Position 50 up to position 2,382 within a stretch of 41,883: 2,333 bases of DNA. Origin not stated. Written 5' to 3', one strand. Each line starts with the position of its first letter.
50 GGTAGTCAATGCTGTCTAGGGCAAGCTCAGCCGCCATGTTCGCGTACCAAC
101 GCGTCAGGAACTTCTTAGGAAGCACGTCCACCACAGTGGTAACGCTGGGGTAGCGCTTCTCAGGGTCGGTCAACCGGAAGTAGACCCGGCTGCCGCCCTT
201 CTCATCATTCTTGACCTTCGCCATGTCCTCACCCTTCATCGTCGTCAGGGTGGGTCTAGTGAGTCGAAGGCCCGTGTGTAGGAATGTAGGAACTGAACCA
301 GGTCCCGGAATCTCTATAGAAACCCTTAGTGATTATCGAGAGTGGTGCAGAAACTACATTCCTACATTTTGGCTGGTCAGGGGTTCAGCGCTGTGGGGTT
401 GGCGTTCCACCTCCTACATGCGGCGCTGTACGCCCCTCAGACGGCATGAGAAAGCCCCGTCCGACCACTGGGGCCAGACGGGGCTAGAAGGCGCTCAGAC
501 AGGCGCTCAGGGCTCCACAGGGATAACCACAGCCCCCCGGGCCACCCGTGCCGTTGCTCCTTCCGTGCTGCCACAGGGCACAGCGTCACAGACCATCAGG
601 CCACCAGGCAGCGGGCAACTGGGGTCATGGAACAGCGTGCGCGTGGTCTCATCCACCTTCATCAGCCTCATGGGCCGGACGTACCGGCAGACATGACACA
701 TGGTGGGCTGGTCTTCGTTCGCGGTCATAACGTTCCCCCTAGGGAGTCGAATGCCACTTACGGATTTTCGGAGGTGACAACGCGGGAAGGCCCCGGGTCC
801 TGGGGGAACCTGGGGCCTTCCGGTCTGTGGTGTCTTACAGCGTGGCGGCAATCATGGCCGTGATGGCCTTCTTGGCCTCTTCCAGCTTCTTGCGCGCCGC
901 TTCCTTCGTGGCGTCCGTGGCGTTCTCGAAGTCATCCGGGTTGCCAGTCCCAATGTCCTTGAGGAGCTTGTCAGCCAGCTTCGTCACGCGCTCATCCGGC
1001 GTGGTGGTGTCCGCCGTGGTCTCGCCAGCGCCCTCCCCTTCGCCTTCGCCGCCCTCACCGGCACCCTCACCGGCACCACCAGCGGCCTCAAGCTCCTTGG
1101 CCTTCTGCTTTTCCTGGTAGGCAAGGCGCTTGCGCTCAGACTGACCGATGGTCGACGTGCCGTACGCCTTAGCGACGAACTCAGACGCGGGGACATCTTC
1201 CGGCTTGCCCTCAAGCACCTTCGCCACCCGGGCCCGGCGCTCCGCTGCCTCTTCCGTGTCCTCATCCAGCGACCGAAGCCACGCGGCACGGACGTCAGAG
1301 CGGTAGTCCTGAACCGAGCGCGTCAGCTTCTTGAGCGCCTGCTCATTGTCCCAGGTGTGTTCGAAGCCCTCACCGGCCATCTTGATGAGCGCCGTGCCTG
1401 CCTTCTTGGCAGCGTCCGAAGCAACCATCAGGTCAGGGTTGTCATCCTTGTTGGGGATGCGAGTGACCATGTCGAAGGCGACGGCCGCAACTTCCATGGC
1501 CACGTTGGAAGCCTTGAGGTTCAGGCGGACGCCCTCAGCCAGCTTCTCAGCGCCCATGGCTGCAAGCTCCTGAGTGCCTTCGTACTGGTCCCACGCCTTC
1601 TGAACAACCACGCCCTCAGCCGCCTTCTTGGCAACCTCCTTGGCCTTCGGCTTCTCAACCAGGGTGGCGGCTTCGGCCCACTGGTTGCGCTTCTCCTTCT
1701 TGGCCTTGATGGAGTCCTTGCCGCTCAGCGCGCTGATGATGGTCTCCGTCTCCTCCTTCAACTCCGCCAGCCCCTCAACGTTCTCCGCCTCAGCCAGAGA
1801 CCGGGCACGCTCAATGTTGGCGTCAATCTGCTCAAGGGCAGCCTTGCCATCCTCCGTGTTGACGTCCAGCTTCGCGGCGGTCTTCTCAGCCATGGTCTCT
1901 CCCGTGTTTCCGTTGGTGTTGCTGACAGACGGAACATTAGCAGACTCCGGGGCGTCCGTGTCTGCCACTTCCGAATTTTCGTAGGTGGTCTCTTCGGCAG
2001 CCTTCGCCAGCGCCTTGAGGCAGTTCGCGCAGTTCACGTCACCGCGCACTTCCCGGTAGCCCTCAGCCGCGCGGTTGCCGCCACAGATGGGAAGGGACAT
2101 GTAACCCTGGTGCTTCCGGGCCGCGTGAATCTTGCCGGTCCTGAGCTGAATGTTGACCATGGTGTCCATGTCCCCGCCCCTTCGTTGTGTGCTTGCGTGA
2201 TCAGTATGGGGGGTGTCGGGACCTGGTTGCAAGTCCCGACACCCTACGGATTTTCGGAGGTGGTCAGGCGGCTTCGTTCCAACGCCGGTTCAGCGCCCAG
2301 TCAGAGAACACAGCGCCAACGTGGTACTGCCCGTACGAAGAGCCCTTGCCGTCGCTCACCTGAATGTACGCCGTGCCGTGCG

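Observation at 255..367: Paralogous regulatory cassette A at the head of the early operon (terminator, 91-bp inverted-repeat element, promoter motif)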

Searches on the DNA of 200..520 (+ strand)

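Call 7: search_dna_similar(query=window:200-520:+, collection=phages, mode=distant, max_rows=30)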
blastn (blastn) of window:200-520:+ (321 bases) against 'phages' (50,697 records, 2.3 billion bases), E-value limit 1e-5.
Records with a match: 3; places in all: 5; records where one place covers at least 80% of the query: 2.
Best place of each record, by identity: 80-90% 3.
By first word of the organism name: Streptomyces 3.
By host as written in the record: Streptomyces azureus NRRL B-2655 2; Streptomyces sp. 1.
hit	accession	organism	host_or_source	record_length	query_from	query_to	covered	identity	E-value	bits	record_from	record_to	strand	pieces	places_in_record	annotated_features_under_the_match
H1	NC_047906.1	Streptomyces phage Rowa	Streptomyces azureus NRRL B-2655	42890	1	315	98%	81.9%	4e-76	289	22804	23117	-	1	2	exonuclease | hypothetical protein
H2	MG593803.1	Streptomyces phage Rowa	Streptomyces azureus NRRL B-2655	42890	1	315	98%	81.9%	4e-76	289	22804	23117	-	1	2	hypothetical protein (x2)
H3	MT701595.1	Streptomyces phage Shaeky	Streptomyces sp.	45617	225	285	19%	82.0%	3e-7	62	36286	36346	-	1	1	ribosome_binding_site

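Call 102: search_rna_families(source=window, start=200, end=520, threshold=evalue, max_evalue=1)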
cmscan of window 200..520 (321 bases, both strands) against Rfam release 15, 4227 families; matches with E-value up to 1: 1.
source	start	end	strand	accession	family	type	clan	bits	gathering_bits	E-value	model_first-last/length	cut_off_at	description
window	448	520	-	RF02232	sX13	Gene; sRNA;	-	17.9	50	0.27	33-115/115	5'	Xanthomonadaceae sRNA sX13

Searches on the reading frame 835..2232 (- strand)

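Call 33: search_protein_families(library=pfam, proteins=[window:835-2232:-], max_evalue=0.01)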
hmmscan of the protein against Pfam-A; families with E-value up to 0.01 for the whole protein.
window:835-2232:- (465 aa): 2 families
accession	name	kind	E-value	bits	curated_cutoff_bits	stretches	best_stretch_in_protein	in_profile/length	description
PF25746.1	Phage_Repressor_c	-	4.3e-72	243.7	27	1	125-463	2-352/352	Streptomyces phage repressor protein c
PF09893.14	DUF2120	-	0.0025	18.3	25.3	1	112-165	47-100/136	Uncharacterized protein conserved in archaea (DUF2120)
